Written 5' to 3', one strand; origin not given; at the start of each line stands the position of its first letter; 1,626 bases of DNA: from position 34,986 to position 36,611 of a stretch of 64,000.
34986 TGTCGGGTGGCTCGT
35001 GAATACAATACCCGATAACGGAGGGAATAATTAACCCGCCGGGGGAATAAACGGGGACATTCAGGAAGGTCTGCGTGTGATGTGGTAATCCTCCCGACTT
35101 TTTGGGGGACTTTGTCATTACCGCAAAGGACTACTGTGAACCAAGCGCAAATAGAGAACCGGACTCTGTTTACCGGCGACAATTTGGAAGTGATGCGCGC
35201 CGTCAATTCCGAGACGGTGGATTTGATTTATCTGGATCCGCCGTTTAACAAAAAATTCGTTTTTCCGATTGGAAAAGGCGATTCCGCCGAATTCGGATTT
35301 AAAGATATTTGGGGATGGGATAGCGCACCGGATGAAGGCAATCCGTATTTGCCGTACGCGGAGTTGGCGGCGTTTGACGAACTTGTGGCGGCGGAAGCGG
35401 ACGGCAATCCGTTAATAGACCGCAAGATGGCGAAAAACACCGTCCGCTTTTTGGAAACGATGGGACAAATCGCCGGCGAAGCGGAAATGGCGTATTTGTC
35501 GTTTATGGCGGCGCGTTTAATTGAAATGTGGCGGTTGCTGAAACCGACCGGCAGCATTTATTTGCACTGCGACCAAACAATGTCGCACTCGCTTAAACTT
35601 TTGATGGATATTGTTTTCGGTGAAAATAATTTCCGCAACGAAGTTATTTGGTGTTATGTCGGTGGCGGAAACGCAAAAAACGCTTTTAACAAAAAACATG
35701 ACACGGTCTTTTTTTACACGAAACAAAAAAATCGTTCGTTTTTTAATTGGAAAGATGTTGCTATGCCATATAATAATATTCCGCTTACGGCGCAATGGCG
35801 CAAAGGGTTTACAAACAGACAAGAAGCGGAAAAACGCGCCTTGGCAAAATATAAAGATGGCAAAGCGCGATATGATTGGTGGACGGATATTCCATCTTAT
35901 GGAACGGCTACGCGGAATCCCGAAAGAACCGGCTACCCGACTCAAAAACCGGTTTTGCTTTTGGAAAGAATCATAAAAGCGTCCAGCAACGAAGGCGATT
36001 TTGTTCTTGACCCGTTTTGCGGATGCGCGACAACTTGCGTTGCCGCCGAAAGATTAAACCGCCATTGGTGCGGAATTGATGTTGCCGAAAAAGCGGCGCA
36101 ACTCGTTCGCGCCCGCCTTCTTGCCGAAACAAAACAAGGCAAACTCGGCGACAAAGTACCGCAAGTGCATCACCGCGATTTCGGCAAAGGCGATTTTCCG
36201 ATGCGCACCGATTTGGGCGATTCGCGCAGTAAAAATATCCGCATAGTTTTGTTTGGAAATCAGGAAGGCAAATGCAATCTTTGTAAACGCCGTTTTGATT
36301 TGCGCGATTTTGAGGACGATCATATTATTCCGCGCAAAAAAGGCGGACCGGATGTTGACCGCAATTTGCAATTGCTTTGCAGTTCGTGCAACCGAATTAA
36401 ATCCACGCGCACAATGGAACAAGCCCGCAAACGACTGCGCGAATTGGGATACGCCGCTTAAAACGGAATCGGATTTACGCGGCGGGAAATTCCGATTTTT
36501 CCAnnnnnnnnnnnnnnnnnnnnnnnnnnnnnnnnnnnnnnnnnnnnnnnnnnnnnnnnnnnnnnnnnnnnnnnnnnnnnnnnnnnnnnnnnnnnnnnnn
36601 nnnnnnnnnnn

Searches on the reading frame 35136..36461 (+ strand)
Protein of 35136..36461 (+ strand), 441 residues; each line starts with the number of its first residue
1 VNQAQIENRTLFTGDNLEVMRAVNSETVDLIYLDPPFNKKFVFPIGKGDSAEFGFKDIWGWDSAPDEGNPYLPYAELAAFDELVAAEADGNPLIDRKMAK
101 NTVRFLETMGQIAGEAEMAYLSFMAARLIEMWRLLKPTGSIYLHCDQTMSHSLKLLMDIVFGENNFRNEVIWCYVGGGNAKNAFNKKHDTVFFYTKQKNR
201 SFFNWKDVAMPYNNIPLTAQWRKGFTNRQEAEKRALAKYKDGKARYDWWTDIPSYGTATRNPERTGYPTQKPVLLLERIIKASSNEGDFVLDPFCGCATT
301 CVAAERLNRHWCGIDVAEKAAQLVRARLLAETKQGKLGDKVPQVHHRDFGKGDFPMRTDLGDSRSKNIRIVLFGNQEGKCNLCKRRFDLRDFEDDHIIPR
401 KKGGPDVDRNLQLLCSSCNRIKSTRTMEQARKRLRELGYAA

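Call 17: search_protein_families(library=pfam, proteins=[window:35136-36461:+])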
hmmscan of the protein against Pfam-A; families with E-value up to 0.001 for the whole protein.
window:35136-36461:+ (441 aa): 3 families
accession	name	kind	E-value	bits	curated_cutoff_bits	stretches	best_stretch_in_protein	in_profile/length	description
PF01555.25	N6_N4_Mtase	-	2.9e-45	155.3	26.7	1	28-323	1-218/221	DNA methylase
PF01844.29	HNH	-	1.1e-13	51.5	21.4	1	380-424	1-46/47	HNH endonuclease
PF14279.12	HNH_5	-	3.8e-11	43.2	27.5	1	380-434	1-55/56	HNH endonuclease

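Call 31: find_homologous_proteins(query=window:35136-36458:+, max_evalue=1e-30)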
Query window:35136-36458:+ (441 aa): 8000 proteins with E <= 1e-30 among 8000 candidates; the best 120 are listed.
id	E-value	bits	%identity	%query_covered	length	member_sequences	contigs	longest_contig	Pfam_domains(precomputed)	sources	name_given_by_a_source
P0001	0.0e+0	1026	98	100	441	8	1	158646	PF01844.30,PF14279.13,PF01555.25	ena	-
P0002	3.5e-205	700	72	100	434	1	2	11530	PF01844.30,PF14279.13,PF01555.25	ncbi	ncbi:MAG: DNA methyltransferase [Gammaproteobacteria bacterium]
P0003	1.3e-201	688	69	99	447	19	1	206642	PF01844.30,PF14279.13,PF01555.25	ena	-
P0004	5.7e-200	683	68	100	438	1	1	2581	PF01844.30,PF02945.22,PF14279.13,PF01555.25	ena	-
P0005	6.4e-196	670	68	99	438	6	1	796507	PF01844.30,PF14279.13,PF01555.25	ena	-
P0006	3.2e-194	664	67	99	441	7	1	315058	PF01844.30,PF14279.13,PF01555.25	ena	-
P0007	5.8e-194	663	67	99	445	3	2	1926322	PF01844.30,PF14279.13,PF01555.25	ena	-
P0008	8.5e-194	663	68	100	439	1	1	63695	PF01844.30,PF02945.22,PF14279.13,PF01555.25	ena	-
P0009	1.0e-193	662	68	100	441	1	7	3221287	PF01844.30,PF14279.13,PF01555.25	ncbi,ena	-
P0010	1.3e-191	655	67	99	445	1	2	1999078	PF01844.30,PF14279.13,PF01555.25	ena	-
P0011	3.2e-191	654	68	100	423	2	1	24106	PF01844.30,PF14279.13,PF01555.25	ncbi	-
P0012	5.2e-191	653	67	99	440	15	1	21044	PF01844.30,PF14279.13,PF01555.25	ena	-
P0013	9.2e-191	653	65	100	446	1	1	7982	PF01844.30,PF02945.22,PF14279.13,PF01555.25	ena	-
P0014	2.4e-188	645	65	100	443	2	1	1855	PF01844.30,PF02945.22,PF14279.13,PF01555.25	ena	-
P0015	1.6e-187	642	63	100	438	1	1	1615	PF01844.30,PF02945.22,PF14279.13,PF01555.25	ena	-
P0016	2.1e-186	638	66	99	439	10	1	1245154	PF01844.30,PF14279.13,PF01555.25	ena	-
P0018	5.1e-184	630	63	99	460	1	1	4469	PF01844.30,PF14279.13,PF01555.25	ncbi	-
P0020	6.1e-183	627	67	100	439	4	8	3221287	PF01844.30,PF14279.13,PF01555.25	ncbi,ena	-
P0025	2.4e-174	599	62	99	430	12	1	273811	PF01844.30,PF14279.13,PF01555.25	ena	-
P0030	2.1e-153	530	57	100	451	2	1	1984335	PF01844.30,PF02945.22,PF14279.13,PF01555.25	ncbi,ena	-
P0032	4.3e-145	502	55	99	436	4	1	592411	PF01844.30,PF14279.13,PF01555.25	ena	-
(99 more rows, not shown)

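Call 32: find_encoding_contigs(protein=P0001, flank=3000, max_places=6)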
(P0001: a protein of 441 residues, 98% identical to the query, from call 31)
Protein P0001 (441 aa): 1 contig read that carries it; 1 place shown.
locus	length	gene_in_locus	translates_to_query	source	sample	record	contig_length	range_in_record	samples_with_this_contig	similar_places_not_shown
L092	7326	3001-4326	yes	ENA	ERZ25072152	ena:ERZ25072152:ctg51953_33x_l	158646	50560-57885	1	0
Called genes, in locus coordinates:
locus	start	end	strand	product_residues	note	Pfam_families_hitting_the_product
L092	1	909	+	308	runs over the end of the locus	PF13177:DNA_pol3_delta2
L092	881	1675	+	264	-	PF01026:TatD_DNase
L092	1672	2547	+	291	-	PF00483:NTP_transferase, PF12804:NTP_transf_3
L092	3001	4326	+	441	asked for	PF01555:N6_N4_Mtase, PF01844:HNH, PF14279:HNH_5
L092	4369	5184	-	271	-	PF00520:Ion_trans, PF08016:PKD_channel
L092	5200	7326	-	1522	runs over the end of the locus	PF00310:GATase_2, PF04898:Glu_syn_central, PF01645:Glu_synthase, PF01493:GXGXG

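Call 33: find_encoding_contigs(protein=P0002, flank=3000, max_places=4)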
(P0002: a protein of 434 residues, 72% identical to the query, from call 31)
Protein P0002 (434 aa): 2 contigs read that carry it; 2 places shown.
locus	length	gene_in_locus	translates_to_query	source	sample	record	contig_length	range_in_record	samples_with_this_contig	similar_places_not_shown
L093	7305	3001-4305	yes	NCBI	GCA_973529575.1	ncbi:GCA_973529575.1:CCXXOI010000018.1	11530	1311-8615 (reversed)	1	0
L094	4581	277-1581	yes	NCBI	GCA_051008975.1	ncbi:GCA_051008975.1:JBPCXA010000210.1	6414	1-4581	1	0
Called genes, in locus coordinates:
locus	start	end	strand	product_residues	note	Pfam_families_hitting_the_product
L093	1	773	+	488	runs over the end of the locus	PF01134:GIDA, PF01266:DAO (faint), PF01946:Thi4 (weak), PF07992:Pyr_redox_2, PF13738:Pyr_redox_3, PF13434:Lys_Orn_oxgnase (weak), PF00070:Pyr_redox, PF02852:Pyr_redox_dim, +1 more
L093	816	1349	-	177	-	PF25160:LdpA_Fe-S-bd (faint), PF04060:FeS, PF12838:Fer4_7 (faint), PF00037:Fer4 (weak), PF14697:Fer4_21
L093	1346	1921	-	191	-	PF02508:Rnf-Nqr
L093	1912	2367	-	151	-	PF02391:MoaE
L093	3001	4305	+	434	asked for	PF01555:N6_N4_Mtase, PF01844:HNH, PF14279:HNH_5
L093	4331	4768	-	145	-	PF01451:LMWPc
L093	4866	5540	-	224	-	PF00005:ABC_tran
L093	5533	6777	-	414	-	PF12704:MacB_PCD, PF02687:FtsX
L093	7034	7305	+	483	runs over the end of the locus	PF00171:Aldedh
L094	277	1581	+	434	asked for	PF01555:N6_N4_Mtase, PF01844:HNH, PF14279:HNH_5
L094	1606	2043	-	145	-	PF01451:LMWPc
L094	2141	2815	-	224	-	PF00005:ABC_tran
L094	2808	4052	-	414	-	PF12704:MacB_PCD, PF02687:FtsX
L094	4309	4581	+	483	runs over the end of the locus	PF00171:Aldedh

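Call 34: find_encoding_contigs(protein=P0003, flank=3000, max_places=4)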
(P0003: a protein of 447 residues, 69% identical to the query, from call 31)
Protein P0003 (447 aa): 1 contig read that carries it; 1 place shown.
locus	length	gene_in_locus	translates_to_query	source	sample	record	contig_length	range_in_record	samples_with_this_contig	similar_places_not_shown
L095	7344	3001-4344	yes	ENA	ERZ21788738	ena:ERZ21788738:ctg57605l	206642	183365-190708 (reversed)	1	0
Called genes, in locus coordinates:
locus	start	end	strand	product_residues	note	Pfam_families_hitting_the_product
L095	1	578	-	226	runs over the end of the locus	PF03741:TerC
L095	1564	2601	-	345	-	PF00005:ABC_tran, PF13304:AAA_21 (faint), PF08402:TOBE_2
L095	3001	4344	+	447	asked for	PF01555:N6_N4_Mtase, PF01844:HNH, PF14279:HNH_5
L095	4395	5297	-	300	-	PF00805:Pentapeptide (weak), PF13576:Pentapeptide_3 (weak), PF13599:Pentapeptide_4, PF00805:Pentapeptide (weak)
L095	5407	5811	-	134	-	PF01555:N6_N4_Mtase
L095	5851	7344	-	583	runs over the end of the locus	PF08867:FRG, PF13371:TPR_9, PF13414:TPR_11, PF00515:TPR_1, PF13414:TPR_11, PF00515:TPR_1, PF13414:TPR_11, PF00515:TPR_1, +41 more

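Call 47: find_encoding_contigs(protein=P0005, flank=1500, max_places=3)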
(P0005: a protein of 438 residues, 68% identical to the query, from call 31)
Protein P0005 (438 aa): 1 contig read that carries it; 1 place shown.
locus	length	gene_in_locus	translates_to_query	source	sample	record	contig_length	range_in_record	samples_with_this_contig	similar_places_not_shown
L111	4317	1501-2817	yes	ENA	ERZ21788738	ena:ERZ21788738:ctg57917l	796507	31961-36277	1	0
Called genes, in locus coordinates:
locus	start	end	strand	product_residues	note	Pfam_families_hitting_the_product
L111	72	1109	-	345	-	PF00005:ABC_tran, PF13304:AAA_21 (faint), PF08402:TOBE_2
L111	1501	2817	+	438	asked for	PF01555:N6_N4_Mtase, PF01844:HNH, PF14279:HNH_5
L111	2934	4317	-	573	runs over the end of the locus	PF08867:FRG, PF13371:TPR_9 (weak), PF13414:TPR_11 (weak), PF13414:TPR_11, PF13414:TPR_11, PF13432:TPR_16, PF13414:TPR_11, PF00515:TPR_1, +15 more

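Call 48: find_encoding_contigs(protein=P0006, flank=1500, max_places=3)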
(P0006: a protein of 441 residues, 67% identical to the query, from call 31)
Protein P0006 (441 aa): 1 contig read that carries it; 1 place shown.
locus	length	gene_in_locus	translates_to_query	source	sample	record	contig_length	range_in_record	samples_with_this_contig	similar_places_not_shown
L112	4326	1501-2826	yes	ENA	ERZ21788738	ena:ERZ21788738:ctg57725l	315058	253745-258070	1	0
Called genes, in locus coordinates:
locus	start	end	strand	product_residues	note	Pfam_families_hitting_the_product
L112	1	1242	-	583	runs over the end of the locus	PF02776:TPP_enzyme_N, PF00205:TPP_enzyme_M, PF02775:TPP_enzyme_C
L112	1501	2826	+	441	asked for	PF01555:N6_N4_Mtase, PF01844:HNH, PF14279:HNH_5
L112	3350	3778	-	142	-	-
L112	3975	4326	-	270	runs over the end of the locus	PF02634:FdhD-NarQ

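Call 49: find_encoding_contigs(protein=P0007, flank=1500, max_places=3)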
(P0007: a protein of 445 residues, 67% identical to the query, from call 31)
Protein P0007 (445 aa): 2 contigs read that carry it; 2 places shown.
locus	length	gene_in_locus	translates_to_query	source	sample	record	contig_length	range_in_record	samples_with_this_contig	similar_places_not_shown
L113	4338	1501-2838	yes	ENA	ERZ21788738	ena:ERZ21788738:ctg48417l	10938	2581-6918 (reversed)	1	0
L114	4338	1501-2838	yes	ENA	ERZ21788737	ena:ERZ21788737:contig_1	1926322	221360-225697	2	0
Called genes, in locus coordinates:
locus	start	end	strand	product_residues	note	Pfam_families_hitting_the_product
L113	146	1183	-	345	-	PF00005:ABC_tran, PF13304:AAA_21 (faint), PF08402:TOBE_2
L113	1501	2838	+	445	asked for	PF01555:N6_N4_Mtase, PF01844:HNH, PF14279:HNH_5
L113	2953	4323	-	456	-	PF08867:FRG, PF13371:TPR_9, PF00515:TPR_1, PF07719:TPR_2, PF13432:TPR_16, PF13414:TPR_11, PF00515:TPR_1, PF13414:TPR_11, +15 more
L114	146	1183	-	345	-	PF00005:ABC_tran, PF13304:AAA_21 (faint), PF08402:TOBE_2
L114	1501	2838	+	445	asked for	PF01555:N6_N4_Mtase, PF01844:HNH, PF14279:HNH_5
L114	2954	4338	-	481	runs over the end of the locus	PF08867:FRG, PF13371:TPR_9, PF13414:TPR_11, PF13432:TPR_16, PF00515:TPR_1, PF13414:TPR_11, PF00515:TPR_1, PF13424:TPR_12, +28 more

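Call 50: find_encoding_contigs(protein=P0009, flank=1500, max_places=3)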
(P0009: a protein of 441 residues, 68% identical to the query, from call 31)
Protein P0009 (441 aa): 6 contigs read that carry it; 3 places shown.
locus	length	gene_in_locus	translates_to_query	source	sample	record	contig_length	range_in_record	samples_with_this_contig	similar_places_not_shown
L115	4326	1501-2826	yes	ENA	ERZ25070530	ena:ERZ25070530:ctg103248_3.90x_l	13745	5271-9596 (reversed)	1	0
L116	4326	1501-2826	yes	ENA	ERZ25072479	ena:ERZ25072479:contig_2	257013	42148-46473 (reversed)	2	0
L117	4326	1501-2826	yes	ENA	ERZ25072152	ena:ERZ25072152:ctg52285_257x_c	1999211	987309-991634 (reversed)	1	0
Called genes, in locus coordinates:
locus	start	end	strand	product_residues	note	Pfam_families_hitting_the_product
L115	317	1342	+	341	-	PF05201:GlutR_N, PF01488:Shikimate_DH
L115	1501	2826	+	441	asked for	PF01555:N6_N4_Mtase, PF01844:HNH, PF14279:HNH_5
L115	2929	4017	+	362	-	PF03462:PCRF, PF00472:RF-1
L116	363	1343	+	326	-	PF05201:GlutR_N, PF01488:Shikimate_DH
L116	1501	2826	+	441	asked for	PF01555:N6_N4_Mtase, PF01844:HNH, PF14279:HNH_5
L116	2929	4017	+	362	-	PF03462:PCRF, PF00472:RF-1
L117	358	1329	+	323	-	PF05201:GlutR_N, PF01488:Shikimate_DH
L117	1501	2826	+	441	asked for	PF01555:N6_N4_Mtase, PF01844:HNH, PF14279:HNH_5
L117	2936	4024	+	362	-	PF03462:PCRF, PF00472:RF-1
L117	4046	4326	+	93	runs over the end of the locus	-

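Call 53: find_encoding_contigs(protein=P0016, flank=1500, max_places=2)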
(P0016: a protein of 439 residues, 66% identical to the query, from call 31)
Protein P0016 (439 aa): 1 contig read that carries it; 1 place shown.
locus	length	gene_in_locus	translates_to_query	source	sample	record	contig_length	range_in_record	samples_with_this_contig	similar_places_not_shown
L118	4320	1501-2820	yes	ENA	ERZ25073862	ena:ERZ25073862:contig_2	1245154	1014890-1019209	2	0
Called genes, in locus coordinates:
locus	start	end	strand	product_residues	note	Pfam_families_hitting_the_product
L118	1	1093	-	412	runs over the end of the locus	PF00109:ketoacyl-synt, PF02801:Ketoacyl-synt_C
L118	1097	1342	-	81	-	PF00550:PP-binding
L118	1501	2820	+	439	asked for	PF01555:N6_N4_Mtase, PF01844:HNH, PF14279:HNH_5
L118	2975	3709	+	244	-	PF02754:CCG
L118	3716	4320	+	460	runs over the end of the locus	PF02589:LUD_dom, PF00037:Fer4 (faint), PF13183:Fer4_8, PF13534:Fer4_17 (weak), PF11870:LutB_C (weak)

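Call 54: find_encoding_contigs(protein=P0025, flank=1500, max_places=2)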
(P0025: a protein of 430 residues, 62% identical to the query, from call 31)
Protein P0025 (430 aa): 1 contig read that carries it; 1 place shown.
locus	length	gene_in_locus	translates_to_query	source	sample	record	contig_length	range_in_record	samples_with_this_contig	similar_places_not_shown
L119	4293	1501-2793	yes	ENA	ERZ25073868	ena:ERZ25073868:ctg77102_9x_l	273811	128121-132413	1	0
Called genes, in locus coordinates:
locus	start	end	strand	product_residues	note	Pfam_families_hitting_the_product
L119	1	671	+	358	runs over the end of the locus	PF00266:Aminotran_5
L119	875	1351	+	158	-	PF13274:SocA_Panacea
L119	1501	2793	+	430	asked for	PF01555:N6_N4_Mtase, PF01844:HNH, PF14279:HNH_5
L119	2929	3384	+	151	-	PF00581:Rhodanese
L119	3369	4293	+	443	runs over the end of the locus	PF05195:AMP_N, PF00557:Peptidase_M24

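Call 55: find_encoding_contigs(protein=P0030, flank=1500, max_places=2)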
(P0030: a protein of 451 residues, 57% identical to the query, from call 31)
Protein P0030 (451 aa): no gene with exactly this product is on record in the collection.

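Call 56: find_encoding_contigs(protein=P0032, flank=1500, max_places=2)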
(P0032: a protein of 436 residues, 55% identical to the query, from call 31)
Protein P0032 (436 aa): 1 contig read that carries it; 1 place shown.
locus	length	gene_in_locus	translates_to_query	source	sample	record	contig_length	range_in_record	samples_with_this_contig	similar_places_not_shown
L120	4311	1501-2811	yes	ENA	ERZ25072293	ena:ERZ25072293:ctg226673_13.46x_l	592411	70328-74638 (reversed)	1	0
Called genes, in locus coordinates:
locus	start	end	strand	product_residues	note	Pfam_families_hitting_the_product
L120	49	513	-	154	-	PF03734:YkuD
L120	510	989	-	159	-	PF00383:dCMP_cyt_deam_1, PF14437:MafB19-deam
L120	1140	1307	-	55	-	-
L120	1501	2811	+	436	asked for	PF01555:N6_N4_Mtase, PF01844:HNH, PF14279:HNH_5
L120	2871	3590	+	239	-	PF00117:GATase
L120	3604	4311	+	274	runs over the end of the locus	PF02649:GCHY-1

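Call 64: list_cluster_members(proteins=[P0009, P0020, P0011, P0018, P0001])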
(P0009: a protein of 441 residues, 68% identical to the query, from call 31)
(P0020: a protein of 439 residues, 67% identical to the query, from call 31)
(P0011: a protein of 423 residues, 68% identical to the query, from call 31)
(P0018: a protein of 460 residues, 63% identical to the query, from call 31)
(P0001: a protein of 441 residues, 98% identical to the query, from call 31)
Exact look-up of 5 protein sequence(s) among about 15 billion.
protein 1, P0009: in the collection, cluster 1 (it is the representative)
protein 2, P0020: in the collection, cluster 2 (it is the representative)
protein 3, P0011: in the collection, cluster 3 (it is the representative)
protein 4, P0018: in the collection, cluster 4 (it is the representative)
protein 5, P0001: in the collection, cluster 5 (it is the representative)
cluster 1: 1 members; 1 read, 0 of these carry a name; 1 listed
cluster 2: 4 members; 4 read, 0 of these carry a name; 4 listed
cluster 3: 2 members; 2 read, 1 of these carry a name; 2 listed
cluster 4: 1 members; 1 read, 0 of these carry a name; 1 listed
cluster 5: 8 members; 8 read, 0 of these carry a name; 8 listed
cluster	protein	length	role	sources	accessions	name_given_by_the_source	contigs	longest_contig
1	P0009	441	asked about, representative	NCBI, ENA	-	-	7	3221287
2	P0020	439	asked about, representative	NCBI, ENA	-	-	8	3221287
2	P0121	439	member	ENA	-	-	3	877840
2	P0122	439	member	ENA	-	-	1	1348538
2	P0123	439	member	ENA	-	-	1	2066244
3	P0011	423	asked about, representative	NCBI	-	-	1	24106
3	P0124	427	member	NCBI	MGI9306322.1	MAG: DNA methyltransferase [Gammaproteobacteria bacterium]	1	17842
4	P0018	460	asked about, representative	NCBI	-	-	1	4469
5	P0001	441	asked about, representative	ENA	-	-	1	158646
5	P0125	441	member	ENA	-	-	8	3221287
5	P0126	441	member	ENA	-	-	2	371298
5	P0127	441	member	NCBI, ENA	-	-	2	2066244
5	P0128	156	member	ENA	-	-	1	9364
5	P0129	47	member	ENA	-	-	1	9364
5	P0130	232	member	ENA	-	-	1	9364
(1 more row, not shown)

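Call 65: find_encoding_contigs(protein=P0125, flank=700, max_places=10)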
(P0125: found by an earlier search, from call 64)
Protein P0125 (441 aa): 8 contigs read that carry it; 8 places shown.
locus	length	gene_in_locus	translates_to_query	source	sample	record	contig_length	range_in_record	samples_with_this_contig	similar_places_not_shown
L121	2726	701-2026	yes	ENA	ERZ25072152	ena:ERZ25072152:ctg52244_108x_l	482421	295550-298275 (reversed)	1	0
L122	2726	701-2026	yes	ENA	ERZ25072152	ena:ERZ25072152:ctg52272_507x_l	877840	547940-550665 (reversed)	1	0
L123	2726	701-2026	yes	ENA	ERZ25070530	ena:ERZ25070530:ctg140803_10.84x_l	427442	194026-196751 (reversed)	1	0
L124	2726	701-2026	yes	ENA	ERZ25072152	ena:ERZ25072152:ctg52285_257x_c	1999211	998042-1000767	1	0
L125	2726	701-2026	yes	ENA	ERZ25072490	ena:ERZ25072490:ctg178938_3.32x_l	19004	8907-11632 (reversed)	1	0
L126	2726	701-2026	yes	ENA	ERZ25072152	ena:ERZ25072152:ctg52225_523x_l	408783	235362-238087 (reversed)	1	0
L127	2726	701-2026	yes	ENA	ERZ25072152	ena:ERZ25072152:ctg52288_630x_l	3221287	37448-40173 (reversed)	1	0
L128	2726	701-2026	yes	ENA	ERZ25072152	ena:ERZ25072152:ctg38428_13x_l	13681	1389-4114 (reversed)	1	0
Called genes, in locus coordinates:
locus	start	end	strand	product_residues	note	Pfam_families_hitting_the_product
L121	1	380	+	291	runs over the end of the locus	PF00483:NTP_transferase, PF12804:NTP_transf_3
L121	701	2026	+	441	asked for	PF01555:N6_N4_Mtase, PF01844:HNH, PF14279:HNH_5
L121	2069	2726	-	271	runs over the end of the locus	PF00520:Ion_trans, PF08016:PKD_channel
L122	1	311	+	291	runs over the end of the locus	PF00483:NTP_transferase, PF12804:NTP_transf_3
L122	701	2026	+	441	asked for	PF01555:N6_N4_Mtase, PF01844:HNH, PF14279:HNH_5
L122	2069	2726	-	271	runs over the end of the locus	PF00520:Ion_trans, PF08016:PKD_channel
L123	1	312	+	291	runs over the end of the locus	PF00483:NTP_transferase, PF12804:NTP_transf_3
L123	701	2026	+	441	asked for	PF01555:N6_N4_Mtase, PF01844:HNH, PF14279:HNH_5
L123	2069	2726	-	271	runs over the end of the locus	PF00520:Ion_trans, PF08016:PKD_channel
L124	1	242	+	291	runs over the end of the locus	PF00483:NTP_transferase, PF12804:NTP_transf_3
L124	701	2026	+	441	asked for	PF01555:N6_N4_Mtase, PF01844:HNH, PF14279:HNH_5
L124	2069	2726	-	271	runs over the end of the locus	PF00520:Ion_trans, PF08016:PKD_channel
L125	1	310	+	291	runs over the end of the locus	PF00483:NTP_transferase, PF12804:NTP_transf_3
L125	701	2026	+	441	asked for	PF01555:N6_N4_Mtase, PF01844:HNH, PF14279:HNH_5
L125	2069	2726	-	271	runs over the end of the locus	PF00520:Ion_trans, PF08016:PKD_channel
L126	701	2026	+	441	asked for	PF01555:N6_N4_Mtase, PF01844:HNH, PF14279:HNH_5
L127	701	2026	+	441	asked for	PF01555:N6_N4_Mtase, PF01844:HNH, PF14279:HNH_5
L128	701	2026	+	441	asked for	PF01555:N6_N4_Mtase, PF01844:HNH, PF14279:HNH_5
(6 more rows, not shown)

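Call 79: search_protein_families(library=ncbifam, proteins=[window:35136-36458:+], max_evalue=0.001)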
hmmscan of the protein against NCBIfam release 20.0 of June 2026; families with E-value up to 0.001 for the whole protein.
window:35136-36458:+ (441 aa): 6 families
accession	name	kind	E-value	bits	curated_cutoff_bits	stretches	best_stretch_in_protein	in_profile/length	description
NF008572.0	PRK11524.1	equivalog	2.9e-29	102.1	292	2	117-329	58-257/294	adenine-specific DNA-methyltransferase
NF050803.1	DnaMtaseCcrMCaul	equivalog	8.9e-24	84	830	1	240-333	158-252/350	adenine-specific DNA-methyltransferase CcrM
NF010253.0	PRK13699.1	subfamily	4.3e-14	52.7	244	1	266-331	143-208/226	DNA methyltransferase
NF049971.1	CRISPR_Cas9d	exception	2e-11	43.3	375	1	363-426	531-597/986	type II CRISPR RNA-guided endonuclease Cas9d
NF040563.1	guided_IscB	equivalog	1.1e-08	34.5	175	1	365-433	180-246/314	RNA-guided endonuclease IscB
TIGR01865.2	cas_Csn1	equivalog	0.00012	20.4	100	1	365-427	558-629/1070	type II CRISPR RNA-guided endonuclease Cas9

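Call 80: search_protein_families(library=padloc, proteins=[window:35136-36458:+], max_evalue=0.001)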
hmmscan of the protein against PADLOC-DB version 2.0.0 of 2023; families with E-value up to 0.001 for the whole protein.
window:35136-36458:+ (441 aa): 71 families (the best 25 are shown)
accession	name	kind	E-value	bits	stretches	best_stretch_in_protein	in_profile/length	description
PDLC03339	MTase_II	-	2.8e-60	202.2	2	119-329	59-272/399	Type II methyltransferase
PDLC03300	MTase_II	-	3.4e-52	175.4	1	119-333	85-281/302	Type II methyltransferase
PDLC03354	MTase_II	-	9.2e-45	151.4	2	232-334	294-388/425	Type II methyltransferase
PDLC03371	MTase_II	-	5e-40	135.7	1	5-333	7-257/260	Type II methyltransferase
PDLC03299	MTase_II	-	7e-40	135.4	2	115-330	57-260/296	Type II methyltransferase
PDLC03633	MTase_III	-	2.1e-35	120.5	1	83-331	118-356/616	Type III methyltransferase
PDLC03636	MTase_III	-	1.4e-34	117.9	2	120-204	96-181/575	Type III methyltransferase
PDLC03638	MTase_III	-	1.3e-29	101.1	2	220-328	573-677/816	Type III methyltransferase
PDLC03635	MTase_III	-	4.6e-28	96.3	2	119-204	267-357/708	Type III methyltransferase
PDLC03644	MTase_III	-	7.4e-27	92.3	2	119-216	108-197/542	Type III methyltransferase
PDLC03634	MTase_III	-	1.4e-26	91.5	3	112-227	165-272/621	Type III methyltransferase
PDLC03641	MTase_III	-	3.2e-26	90.1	3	115-200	179-265/657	Type III methyltransferase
PDLC03265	MTase_II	-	5.3e-25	86.5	2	249-327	251-327/333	Type II methyltransferase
PDLC03216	MTase_II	-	8.9e-25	85.4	2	245-332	171-259/364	Type II methyltransferase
PDLC03238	MTase_II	-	2.1e-24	84.4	2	117-341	168-376/428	Type II methyltransferase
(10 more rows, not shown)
